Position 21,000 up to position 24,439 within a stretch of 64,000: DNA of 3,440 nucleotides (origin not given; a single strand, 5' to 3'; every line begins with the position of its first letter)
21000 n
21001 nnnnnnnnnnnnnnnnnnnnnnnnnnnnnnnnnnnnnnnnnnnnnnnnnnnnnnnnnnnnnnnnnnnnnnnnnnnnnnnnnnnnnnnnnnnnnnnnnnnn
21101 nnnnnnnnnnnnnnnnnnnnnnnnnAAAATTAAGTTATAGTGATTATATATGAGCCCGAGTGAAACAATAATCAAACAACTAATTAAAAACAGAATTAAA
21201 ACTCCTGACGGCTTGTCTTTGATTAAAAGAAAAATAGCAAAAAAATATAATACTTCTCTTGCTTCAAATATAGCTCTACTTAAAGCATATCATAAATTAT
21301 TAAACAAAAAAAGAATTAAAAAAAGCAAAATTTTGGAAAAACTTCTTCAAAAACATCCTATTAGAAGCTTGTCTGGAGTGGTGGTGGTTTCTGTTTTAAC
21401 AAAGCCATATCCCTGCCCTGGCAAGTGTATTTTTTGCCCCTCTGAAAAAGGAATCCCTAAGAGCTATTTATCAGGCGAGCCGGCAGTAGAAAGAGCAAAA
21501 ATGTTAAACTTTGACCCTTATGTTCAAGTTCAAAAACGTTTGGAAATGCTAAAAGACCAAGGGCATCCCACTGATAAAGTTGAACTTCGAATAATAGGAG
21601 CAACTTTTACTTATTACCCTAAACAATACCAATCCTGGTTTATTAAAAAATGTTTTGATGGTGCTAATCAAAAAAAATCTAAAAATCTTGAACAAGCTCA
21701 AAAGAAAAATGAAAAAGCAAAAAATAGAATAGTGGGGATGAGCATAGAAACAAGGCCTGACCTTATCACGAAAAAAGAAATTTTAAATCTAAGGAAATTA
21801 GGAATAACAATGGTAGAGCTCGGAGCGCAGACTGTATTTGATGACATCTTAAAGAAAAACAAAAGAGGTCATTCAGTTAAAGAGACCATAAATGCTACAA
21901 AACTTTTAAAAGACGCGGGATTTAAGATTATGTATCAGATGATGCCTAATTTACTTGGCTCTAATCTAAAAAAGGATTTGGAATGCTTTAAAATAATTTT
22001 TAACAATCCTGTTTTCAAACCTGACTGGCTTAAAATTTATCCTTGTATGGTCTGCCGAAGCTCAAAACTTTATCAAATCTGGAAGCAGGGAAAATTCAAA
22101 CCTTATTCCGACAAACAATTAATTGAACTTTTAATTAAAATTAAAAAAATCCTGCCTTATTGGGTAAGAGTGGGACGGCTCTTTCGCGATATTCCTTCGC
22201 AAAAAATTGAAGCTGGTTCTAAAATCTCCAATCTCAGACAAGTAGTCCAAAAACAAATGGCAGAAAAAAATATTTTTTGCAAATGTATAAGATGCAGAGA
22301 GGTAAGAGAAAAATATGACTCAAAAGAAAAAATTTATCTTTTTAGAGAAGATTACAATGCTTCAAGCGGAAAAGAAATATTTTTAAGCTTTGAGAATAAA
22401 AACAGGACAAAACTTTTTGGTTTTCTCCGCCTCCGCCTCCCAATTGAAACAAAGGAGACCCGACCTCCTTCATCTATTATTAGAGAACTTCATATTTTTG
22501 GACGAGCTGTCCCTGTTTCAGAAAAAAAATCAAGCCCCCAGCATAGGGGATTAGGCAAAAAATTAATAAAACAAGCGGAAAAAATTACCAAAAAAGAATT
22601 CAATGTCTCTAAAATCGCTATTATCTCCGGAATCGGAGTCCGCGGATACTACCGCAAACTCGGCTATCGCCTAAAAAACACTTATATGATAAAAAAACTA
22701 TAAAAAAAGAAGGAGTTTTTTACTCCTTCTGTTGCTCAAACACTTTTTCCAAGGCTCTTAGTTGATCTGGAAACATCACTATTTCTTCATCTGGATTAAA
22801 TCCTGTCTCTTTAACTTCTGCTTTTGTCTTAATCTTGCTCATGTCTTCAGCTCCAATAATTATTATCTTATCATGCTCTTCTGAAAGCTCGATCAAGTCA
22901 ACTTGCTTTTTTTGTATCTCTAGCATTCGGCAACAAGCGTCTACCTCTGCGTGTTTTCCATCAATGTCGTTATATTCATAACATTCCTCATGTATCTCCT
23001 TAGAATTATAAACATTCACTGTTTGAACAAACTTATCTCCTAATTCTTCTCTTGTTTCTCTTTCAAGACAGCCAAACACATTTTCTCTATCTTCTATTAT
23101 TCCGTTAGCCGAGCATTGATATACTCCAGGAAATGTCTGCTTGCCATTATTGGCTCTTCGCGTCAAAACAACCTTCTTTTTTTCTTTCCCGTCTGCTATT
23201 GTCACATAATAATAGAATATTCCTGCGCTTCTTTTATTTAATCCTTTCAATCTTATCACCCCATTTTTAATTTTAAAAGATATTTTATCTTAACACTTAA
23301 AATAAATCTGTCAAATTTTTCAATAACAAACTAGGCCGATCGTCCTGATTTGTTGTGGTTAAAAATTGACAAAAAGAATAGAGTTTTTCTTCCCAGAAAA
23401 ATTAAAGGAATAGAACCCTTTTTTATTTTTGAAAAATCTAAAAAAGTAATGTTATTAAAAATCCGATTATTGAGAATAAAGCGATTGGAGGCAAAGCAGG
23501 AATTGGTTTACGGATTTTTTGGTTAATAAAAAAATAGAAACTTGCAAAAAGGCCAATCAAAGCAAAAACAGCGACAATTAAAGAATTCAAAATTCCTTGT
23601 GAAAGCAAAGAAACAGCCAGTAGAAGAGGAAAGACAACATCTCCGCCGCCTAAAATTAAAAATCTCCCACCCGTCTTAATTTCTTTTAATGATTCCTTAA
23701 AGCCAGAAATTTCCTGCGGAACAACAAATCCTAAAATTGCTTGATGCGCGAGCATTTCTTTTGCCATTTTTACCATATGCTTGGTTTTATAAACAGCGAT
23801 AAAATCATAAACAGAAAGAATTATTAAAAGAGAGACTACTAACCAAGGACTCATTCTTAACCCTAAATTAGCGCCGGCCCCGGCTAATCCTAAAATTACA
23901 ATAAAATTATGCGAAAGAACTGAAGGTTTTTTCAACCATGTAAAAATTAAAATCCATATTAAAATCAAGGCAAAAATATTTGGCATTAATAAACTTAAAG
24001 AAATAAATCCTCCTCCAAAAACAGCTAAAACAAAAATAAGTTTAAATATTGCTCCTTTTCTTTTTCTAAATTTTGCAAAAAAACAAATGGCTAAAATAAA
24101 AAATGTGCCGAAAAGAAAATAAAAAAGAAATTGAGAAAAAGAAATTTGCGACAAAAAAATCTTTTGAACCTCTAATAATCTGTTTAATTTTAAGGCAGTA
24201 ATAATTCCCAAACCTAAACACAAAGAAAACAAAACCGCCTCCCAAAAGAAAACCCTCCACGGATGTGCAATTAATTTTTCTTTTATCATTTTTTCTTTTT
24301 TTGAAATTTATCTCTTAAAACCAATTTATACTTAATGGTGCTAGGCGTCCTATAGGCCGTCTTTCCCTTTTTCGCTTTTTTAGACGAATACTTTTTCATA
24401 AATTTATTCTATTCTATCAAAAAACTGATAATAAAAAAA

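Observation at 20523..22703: Divergent Elp3 + Dph6-like PP-loop ATPase pair: candidate two-gene wobble-uridine module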

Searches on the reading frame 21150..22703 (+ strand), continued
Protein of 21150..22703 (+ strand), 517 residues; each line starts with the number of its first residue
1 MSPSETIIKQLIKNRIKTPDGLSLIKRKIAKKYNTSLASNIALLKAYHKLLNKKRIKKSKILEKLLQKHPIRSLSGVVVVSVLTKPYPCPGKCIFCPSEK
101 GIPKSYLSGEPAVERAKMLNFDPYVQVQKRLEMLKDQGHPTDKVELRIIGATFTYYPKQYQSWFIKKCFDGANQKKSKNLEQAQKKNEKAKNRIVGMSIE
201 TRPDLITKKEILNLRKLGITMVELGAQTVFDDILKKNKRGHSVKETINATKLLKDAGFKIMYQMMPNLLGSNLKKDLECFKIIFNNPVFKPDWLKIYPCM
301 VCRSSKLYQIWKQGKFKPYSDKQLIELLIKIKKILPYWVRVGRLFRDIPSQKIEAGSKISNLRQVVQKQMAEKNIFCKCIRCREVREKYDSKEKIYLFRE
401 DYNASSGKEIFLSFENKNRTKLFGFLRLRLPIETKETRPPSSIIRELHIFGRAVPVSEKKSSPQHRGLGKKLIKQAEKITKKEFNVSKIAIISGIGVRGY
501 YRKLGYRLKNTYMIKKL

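Call 38: search_protein_families(library=ncbifam, proteins=[L082:5307-6002:-, L083:5301-6002:-, L083:4452-5186:-, L085:5302-6000:-, L084:3595-4287:-], max_evalue=0.001)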
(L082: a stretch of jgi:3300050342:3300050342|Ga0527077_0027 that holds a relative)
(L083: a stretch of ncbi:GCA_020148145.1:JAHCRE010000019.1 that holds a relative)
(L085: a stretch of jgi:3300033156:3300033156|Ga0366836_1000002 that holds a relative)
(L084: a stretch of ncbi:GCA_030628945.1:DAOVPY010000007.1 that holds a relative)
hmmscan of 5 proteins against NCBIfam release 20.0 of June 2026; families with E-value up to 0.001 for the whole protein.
L082:5307-6002:- (231 aa): 44 families (the best 25 are shown)
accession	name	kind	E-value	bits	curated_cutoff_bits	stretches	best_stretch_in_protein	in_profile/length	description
NF045667.1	MTase_DVU1556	equivalog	1.5e-20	73.6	155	1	41-207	19-162/213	DVU_1556 family methyltransferase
NF001243.0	PRK00216.1-4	equivalog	6.9e-19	68.1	235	1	8-208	11-216/237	demethylmenaquinone methyltransferase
TIGR01934.1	MenG_MenH_UbiE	subfamily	1.2e-17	63.9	158.35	1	9-207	4-205/223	ubiquinone/menaquinone biosynthesis methyltransferase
NF001241.0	PRK00216.1-2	equivalog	6.4e-17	62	327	1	8-158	15-162/231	demethylmenaquinone methyltransferase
TIGR02752.1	MenG_heptapren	equivalog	1.9e-16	60.3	419.85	1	8-207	9-213/231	demethylmenaquinone methyltransferase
NF001244.0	PRK00216.1-5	equivalog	3.1e-16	59.4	216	1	11-142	15-152/236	bifunctional demethylmenaquinone methyltransferase/2-methoxy-6-polyprenyl-1,4-benzoquinol methylase UbiE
NF040539.1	AST_met_ArsM_2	exception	3.7e-14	53.2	240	1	43-145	55-165/262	putative arsinothricin biosynthesis methyltransferase ArsM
NF043040.1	corrin_prot_MT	hypoth_equivalog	5.8e-14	52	180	1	9-143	7-147/216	corrinoid protein-associated methyltransferase CpaM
TIGR02072.1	BioC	equivalog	6.7e-14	52.3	184.95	1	30-211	18-206/244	malonyl-ACP O-methyltransferase BioC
NF045825.1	FAmtase_mtf2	equivalog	4.2e-13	49.1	400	1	44-147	58-162/248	fatty-acid O-methyltransferase Mtf2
NF045823.1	PthPhpthDimycoMt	equivalog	1.1e-12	47.7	300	1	44-154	66-178/256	phthiotriol/phenolphthiotriol dimycocerosates methyltransferase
NF045649.1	2X_seleno_MduS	exception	5.3e-11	42.1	380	1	46-143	43-147/338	methyltransferase domain-containing selenoprotein MduS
NF007610.0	PRK10258.1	equivalog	6.1e-11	42.1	342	1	43-145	41-140/251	malonyl-ACP O-methyltransferase BioC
NF008823.0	PRK11873.1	subfamily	6.9e-11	42.1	263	1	40-142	73-180/272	arsenite methyltransferase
NF047649.1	MTase_UXPK_star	exception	7.4e-11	41.6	460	1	39-144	72-182/283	methyltransferase/UXPK-star double selenoprotein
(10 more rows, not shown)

L083:5301-6002:- (233 aa): 45 families (the best 25 are shown)
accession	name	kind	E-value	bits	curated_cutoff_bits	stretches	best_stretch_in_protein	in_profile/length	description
NF045667.1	MTase_DVU1556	equivalog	1.6e-20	73.5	155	1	45-150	22-123/213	DVU_1556 family methyltransferase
NF043040.1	corrin_prot_MT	hypoth_equivalog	1.8e-16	60.3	180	1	9-145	7-148/216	corrinoid protein-associated methyltransferase CpaM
TIGR01934.1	MenG_MenH_UbiE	subfamily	1.5e-15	57.1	158.35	1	15-167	10-163/223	ubiquinone/menaquinone biosynthesis methyltransferase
TIGR02072.1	BioC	equivalog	2.6e-14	53.6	184.95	1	43-145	32-133/244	malonyl-ACP O-methyltransferase BioC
NF040539.1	AST_met_ArsM_2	exception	1.5e-13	51.2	240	1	41-146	50-165/262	putative arsinothricin biosynthesis methyltransferase ArsM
NF008300.0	PRK11088.1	equivalog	2.6e-13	50.1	303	1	41-178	81-213/272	23S rRNA (guanine(745)-N(1))-methyltransferase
NF001244.0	PRK00216.1-5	equivalog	3.1e-13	49.6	216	1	44-144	47-153/236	bifunctional demethylmenaquinone methyltransferase/2-methoxy-6-polyprenyl-1,4-benzoquinol methylase UbiE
NF047649.1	MTase_UXPK_star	exception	1.2e-12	47.5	460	1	44-145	76-182/283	methyltransferase/UXPK-star double selenoprotein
NF002463.0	PRK01683.1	equivalog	2.2e-12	47.1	297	1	46-156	32-140/258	trans-aconitate 2-methyltransferase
TIGR01983.1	UbiG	equivalog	2.6e-12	46.5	102.95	1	40-146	44-153/228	bifunctional 2-polyprenyl-6-hydroxyphenol methylase/3-demethylubiquinol 3-O-methyltransferase UbiG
NF001241.0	PRK00216.1-2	equivalog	3e-12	46.7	327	1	14-168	21-170/231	demethylmenaquinone methyltransferase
NF045825.1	FAmtase_mtf2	equivalog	8.6e-12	44.8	400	1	37-145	53-159/248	fatty-acid O-methyltransferase Mtf2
NF045823.1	PthPhpthDimycoMt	equivalog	1.4e-11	44.1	300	1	44-144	65-166/256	phthiotriol/phenolphthiotriol dimycocerosates methyltransferase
NF045649.1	2X_seleno_MduS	exception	3.1e-11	42.9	380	1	47-146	43-149/338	methyltransferase domain-containing selenoprotein MduS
TIGR02021.1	BchM-ChlM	equivalog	7.2e-11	41.9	158.9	1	15-125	24-137/218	magnesium protoporphyrin IX methyltransferase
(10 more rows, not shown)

L083:4452-5186:- (244 aa): 51 families (the best 25 are shown)
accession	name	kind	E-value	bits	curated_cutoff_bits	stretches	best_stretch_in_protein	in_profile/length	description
TIGR02072.1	BioC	equivalog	5e-19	69.1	184.95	1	30-198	24-184/244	malonyl-ACP O-methyltransferase BioC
TIGR01934.1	MenG_MenH_UbiE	subfamily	1.9e-16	60.1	158.35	1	35-142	32-141/223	ubiquinone/menaquinone biosynthesis methyltransferase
NF001244.0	PRK00216.1-5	equivalog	4.6e-16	58.8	216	1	36-142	42-153/236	bifunctional demethylmenaquinone methyltransferase/2-methoxy-6-polyprenyl-1,4-benzoquinol methylase UbiE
NF043040.1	corrin_prot_MT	hypoth_equivalog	1.1e-15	57.7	180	1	32-142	33-147/216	corrinoid protein-associated methyltransferase CpaM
NF045667.1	MTase_DVU1556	equivalog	1.3e-15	57.4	155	1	42-143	22-120/213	DVU_1556 family methyltransferase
TIGR01983.1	UbiG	equivalog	1.1e-13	51.1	102.95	1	32-143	36-152/228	bifunctional 2-polyprenyl-6-hydroxyphenol methylase/3-demethylubiquinol 3-O-methyltransferase UbiG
NF041536.1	ArsM_DUF2284_UU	exception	1.9e-13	49.6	575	1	42-143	76-181/459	arsenite methyltransferase/DUF2284 domain selenoprotein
NF045882.1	PLipidMtase_Leg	equivalog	3e-13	50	390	1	43-142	43-143/207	phospholipid N-methyltransferase PmtA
NF041537.1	ArsM_AhpD_UU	exception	4e-13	48.9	510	1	42-143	76-181/345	arsenite methyltransferase/AhpD domain selenoprotein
NF011650.0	PRK15068.1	equivalog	1.9e-12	46.7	209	1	34-142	114-225/324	tRNA 5-methoxyuridine(34)/uridine 5-oxyacetic acid(34) synthase CmoB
TIGR00452.1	TIGR00452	equivalog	5.6e-12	45.1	275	1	34-142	109-219/316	tRNA 5-methoxyuridine(34)/uridine 5-oxyacetic acid(34) synthase CmoB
NF047649.1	MTase_UXPK_star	exception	1e-11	44.4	460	1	42-143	77-182/283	methyltransferase/UXPK-star double selenoprotein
NF045825.1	FAmtase_mtf2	equivalog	1.8e-11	43.8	400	1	38-193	54-204/248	fatty-acid O-methyltransferase Mtf2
NF008823.0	PRK11873.1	subfamily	2.2e-10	40.5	263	1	42-143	77-182/272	arsenite methyltransferase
TIGR02021.1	BchM-ChlM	equivalog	5e-10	39.2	158.9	1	29-134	40-147/218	magnesium protoporphyrin IX methyltransferase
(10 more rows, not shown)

L085:5302-6000:- (232 aa): 43 families (the best 25 are shown)
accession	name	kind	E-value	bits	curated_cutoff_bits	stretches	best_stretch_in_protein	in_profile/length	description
NF045667.1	MTase_DVU1556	equivalog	5.9e-18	65.1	155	1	42-143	21-120/213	DVU_1556 family methyltransferase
TIGR01934.1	MenG_MenH_UbiE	subfamily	1.6e-14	53.7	158.35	1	14-212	9-205/223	ubiquinone/menaquinone biosynthesis methyltransferase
NF043040.1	corrin_prot_MT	hypoth_equivalog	1.8e-14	53.7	180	1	9-143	7-148/216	corrinoid protein-associated methyltransferase CpaM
NF001244.0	PRK00216.1-5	equivalog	4.7e-14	52.3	216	1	16-141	20-152/236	bifunctional demethylmenaquinone methyltransferase/2-methoxy-6-polyprenyl-1,4-benzoquinol methylase UbiE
NF008300.0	PRK11088.1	equivalog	4.9e-12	45.9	303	1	40-144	82-180/272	23S rRNA (guanine(745)-N(1))-methyltransferase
NF040539.1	AST_met_ArsM_2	exception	2.7e-11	43.8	240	1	38-144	49-165/262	putative arsinothricin biosynthesis methyltransferase ArsM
NF001243.0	PRK00216.1-4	equivalog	4.1e-11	42.7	235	1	9-142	12-151/237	demethylmenaquinone methyltransferase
TIGR02072.1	BioC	equivalog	1.1e-10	41.8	184.95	1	45-144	36-134/244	malonyl-ACP O-methyltransferase BioC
NF001241.0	PRK00216.1-2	equivalog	1.2e-10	41.4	327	1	12-160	19-170/231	demethylmenaquinone methyltransferase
NF045825.1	FAmtase_mtf2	equivalog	7.9e-10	38.4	400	1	43-143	58-159/248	fatty-acid O-methyltransferase Mtf2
TIGR02752.1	MenG_heptapren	equivalog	9.1e-10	38.4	419.85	1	9-142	10-149/231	demethylmenaquinone methyltransferase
NF045823.1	PthPhpthDimycoMt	equivalog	1.8e-09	37.2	300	1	42-142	65-166/256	phthiotriol/phenolphthiotriol dimycocerosates methyltransferase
TIGR01983.1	UbiG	equivalog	2.4e-09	36.8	102.95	1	35-146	49-155/228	bifunctional 2-polyprenyl-6-hydroxyphenol methylase/3-demethylubiquinol 3-O-methyltransferase UbiG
TIGR02081.1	metW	equivalog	2.7e-09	36.8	189.5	1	33-133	3-101/194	methionine biosynthesis protein MetW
NF045882.1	PLipidMtase_Leg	equivalog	4.8e-09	36.3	390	1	21-152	22-151/207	phospholipid N-methyltransferase PmtA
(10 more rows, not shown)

L084:3595-4287:- (230 aa): 46 families (the best 25 are shown)
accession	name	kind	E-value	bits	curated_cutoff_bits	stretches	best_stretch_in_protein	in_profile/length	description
NF045667.1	MTase_DVU1556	equivalog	6.1e-21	74.8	155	1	42-143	21-120/213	DVU_1556 family methyltransferase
NF043040.1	corrin_prot_MT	hypoth_equivalog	2.2e-15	56.7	180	1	36-142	33-147/216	corrinoid protein-associated methyltransferase CpaM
TIGR01934.1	MenG_MenH_UbiE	subfamily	2.6e-15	56.3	158.35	1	43-210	39-206/223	ubiquinone/menaquinone biosynthesis methyltransferase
TIGR02072.1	BioC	equivalog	1.7e-14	54.2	184.95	1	44-144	35-134/244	malonyl-ACP O-methyltransferase BioC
NF047649.1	MTase_UXPK_star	exception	4.4e-14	52.2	460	1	41-143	75-182/283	methyltransferase/UXPK-star double selenoprotein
NF001244.0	PRK00216.1-5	equivalog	2.1e-13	50.1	216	1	43-141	48-152/236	bifunctional demethylmenaquinone methyltransferase/2-methoxy-6-polyprenyl-1,4-benzoquinol methylase UbiE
TIGR01983.1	UbiG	equivalog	7.8e-13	48.3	102.95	1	40-212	46-205/228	bifunctional 2-polyprenyl-6-hydroxyphenol methylase/3-demethylubiquinol 3-O-methyltransferase UbiG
NF040539.1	AST_met_ArsM_2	exception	9.3e-13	48.6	240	1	39-143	50-164/262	putative arsinothricin biosynthesis methyltransferase ArsM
NF045825.1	FAmtase_mtf2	equivalog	3.1e-12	46.3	400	1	42-143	57-159/248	fatty-acid O-methyltransferase Mtf2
NF008300.0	PRK11088.1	equivalog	2.7e-11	43.5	303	1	45-141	87-178/272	23S rRNA (guanine(745)-N(1))-methyltransferase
NF045823.1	PthPhpthDimycoMt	equivalog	3.2e-11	42.9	300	1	42-142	65-166/256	phthiotriol/phenolphthiotriol dimycocerosates methyltransferase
NF041536.1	ArsM_DUF2284_UU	exception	5.9e-11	41.4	575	1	42-143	75-181/459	arsenite methyltransferase/DUF2284 domain selenoprotein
TIGR02021.1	BchM-ChlM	equivalog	9.2e-10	38.3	158.9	1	35-124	46-138/218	magnesium protoporphyrin IX methyltransferase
TIGR02081.1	metW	equivalog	1e-09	38.2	189.5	1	33-109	3-80/194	methionine biosynthesis protein MetW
NF041537.1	ArsM_AhpD_UU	exception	1e-09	37.7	510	1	41-142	74-180/345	arsenite methyltransferase/AhpD domain selenoprotein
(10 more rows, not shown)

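Call 70: find_homologous_proteins(query=L082:5307-6002:-, max_evalue=1e-10)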
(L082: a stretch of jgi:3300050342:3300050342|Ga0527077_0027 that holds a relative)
Query L082:5307-6002:- (231 aa): 1735 proteins with E <= 1e-10 among 2463 candidates; the best 120 are listed.
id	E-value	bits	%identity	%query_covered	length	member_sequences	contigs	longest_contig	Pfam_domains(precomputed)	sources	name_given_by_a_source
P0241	1.2e-142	491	95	100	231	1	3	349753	PF07021.19,PF13847.13,PF13489.13,PF08003.18,PF02353.27,PF13649.13,PF01209.25,PF08241.19,PF08242.19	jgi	jgi:tRNA (uracil-5-)-methyltransferase TRM9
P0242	2.9e-138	477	92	100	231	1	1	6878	PF07021.19,PF13847.13,PF13489.13,PF02353.27,PF05175.21,PF13649.13,PF01209.25,PF08241.19,PF08242.19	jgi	jgi:tRNA (uracil-5-)-methyltransferase TRM9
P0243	1.1e-137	475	91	100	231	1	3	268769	PF07021.19,PF13847.13,PF13489.13,PF02353.27,PF05175.21,PF13649.13,PF01209.25,PF08241.19,PF08242.19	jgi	jgi:tRNA (uracil-5-)-methyltransferase TRM9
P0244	1.8e-137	474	91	100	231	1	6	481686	PF07021.19,PF13847.13,PF13489.13,PF02353.27,PF05175.21,PF13649.13,PF01209.25,PF08241.19,PF08242.19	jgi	jgi:tRNA (uracil-5-)-methyltransferase TRM9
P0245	5.7e-137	473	92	99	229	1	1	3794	PF07021.19,PF13847.13,PF13489.13,PF08003.18,PF02353.27,PF05175.21,PF13649.13,PF01209.25,PF08241.19,PF08242.19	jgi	-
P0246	6.8e-137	473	92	99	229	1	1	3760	PF07021.19,PF13847.13,PF13489.13,PF08003.18,PF02353.27,PF05175.21,PF13649.13,PF01209.25,PF08241.19,PF08242.19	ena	-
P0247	9.6e-137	472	90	100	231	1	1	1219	PF07021.19,PF13847.13,PF13489.13,PF02353.27,PF05175.21,PF13649.13,PF01209.25,PF08241.19,PF08242.19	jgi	jgi:tRNA (uracil-5-)-methyltransferase TRM9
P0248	2.1e-136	471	89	100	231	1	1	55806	PF07021.19,PF13847.13,PF13489.13,PF02353.27,PF13649.13,PF01209.25,PF08241.19,PF08242.19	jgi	jgi:alkylated DNA repair protein alkB family protein 8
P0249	4.2e-136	470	89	100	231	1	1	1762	PF07021.19,PF13847.13,PF13489.13,PF02353.27,PF05175.21,PF13649.13,PF01209.25,PF08241.19,PF08242.19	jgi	jgi:tRNA (uracil-5-)-methyltransferase TRM9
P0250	4.5e-136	470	89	100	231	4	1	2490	PF07021.19,PF13847.13,PF13489.13,PF02353.27,PF05175.21,PF13649.13,PF03141.23,PF01209.25,PF08241.19,PF08242.19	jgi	jgi:tRNA (uracil-5-)-methyltransferase TRM9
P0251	1.5e-134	465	89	100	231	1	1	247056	PF07021.19,PF13847.13,PF13489.13,PF02353.27,PF05175.21,PF13649.13,PF03141.23,PF01209.25,PF08241.19,PF08242.19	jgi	jgi:ubiquinone/menaquinone biosynthesis C-methylase UbiE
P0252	2.9e-134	464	89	100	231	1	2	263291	PF07021.19,PF13847.13,PF13489.13,PF02353.27,PF05175.21,PF13649.13,PF01728.26,PF01209.25,PF08241.19,PF08242.19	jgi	jgi:tRNA (uracil-5-)-methyltransferase TRM9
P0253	4.2e-134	463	89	100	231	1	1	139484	PF07021.19,PF13847.13,PF13489.13,PF02353.27,PF05175.21,PF13649.13,PF01728.26,PF01209.25,PF08241.19,PF08242.19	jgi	-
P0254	4.4e-134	463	88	100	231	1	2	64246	PF07021.19,PF13847.13,PF13489.13,PF02353.27,PF13649.13,PF01209.25,PF08241.19,PF08242.19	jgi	jgi:tRNA (uracil-5-)-methyltransferase TRM9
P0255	7.5e-134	463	87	100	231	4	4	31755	PF07021.19,PF13847.13,PF13489.13,PF02353.27,PF05175.21,PF13649.13,PF01209.25,PF08241.19,PF08242.19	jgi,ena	jgi:ubiquinone/menaquinone biosynthesis C-methylase UbiE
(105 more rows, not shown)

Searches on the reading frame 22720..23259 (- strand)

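Call 3: search_protein_families(library=pfam, proteins=[window:22720-23259:-], max_evalue=0.1)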
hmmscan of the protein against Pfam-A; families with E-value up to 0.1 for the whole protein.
window:22720-23259:- (179 aa): 1 family
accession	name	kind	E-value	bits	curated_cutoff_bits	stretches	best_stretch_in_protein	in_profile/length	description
PF00293.34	NUDIX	-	1.6e-08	35.1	21.1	1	23-108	12-89/134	NUDIX domain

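Call 4: search_protein_families(library=ncbifam, proteins=[window:22720-23259:-], max_evalue=0.1)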
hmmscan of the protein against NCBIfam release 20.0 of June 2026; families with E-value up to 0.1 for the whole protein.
window:22720-23259:- (179 aa): 6 families
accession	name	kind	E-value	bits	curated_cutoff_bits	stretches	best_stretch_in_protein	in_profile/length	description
NF012016.0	PRK15472.1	equivalog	4.1e-06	26.5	95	1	31-150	18-132/141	nucleoside triphosphatase NudI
NF002995.0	PRK03759.1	equivalog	1.1e-05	25.1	127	1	26-83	45-101/185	isopentenyl-diphosphate Delta-isomerase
NF011922.0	PRK15393.1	equivalog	0.00013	21.7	152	1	18-76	42-97/182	NUDIX hydrolase YfcD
NF041653.1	Nud_hyd_Meth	equivalog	0.0029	17.4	300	1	27-86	38-94/170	Nudix hydrolase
NF006530.0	PRK08999.1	equivalog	0.025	13.7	245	1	26-87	16-80/315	Nudix family hydrolase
TIGR02150.1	IPP_isom_1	equivalog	0.062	13.1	105.8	1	26-149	37-149/159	isopentenyl-diphosphate delta-isomerase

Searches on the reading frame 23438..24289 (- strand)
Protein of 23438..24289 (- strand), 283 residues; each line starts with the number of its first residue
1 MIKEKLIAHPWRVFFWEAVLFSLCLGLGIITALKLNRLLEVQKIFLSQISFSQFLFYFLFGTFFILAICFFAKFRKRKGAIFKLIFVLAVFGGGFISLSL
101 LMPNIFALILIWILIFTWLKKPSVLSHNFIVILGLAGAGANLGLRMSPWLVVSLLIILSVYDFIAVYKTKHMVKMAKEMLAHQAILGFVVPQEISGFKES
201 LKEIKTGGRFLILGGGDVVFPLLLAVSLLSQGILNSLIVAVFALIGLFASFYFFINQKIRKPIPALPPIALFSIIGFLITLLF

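Call 3: search_protein_families(library=pfam, proteins=[window:23438-24289:-], max_evalue=0.1)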
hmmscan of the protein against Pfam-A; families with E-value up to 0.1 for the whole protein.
window:23438-24289:- (283 aa): 1 family
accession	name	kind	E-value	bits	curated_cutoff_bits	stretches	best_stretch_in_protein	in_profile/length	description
PF06550.16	SPP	-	3.9e-16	59.8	23.9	1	56-283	41-280/283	Signal-peptide peptidase, presenilin aspartyl protease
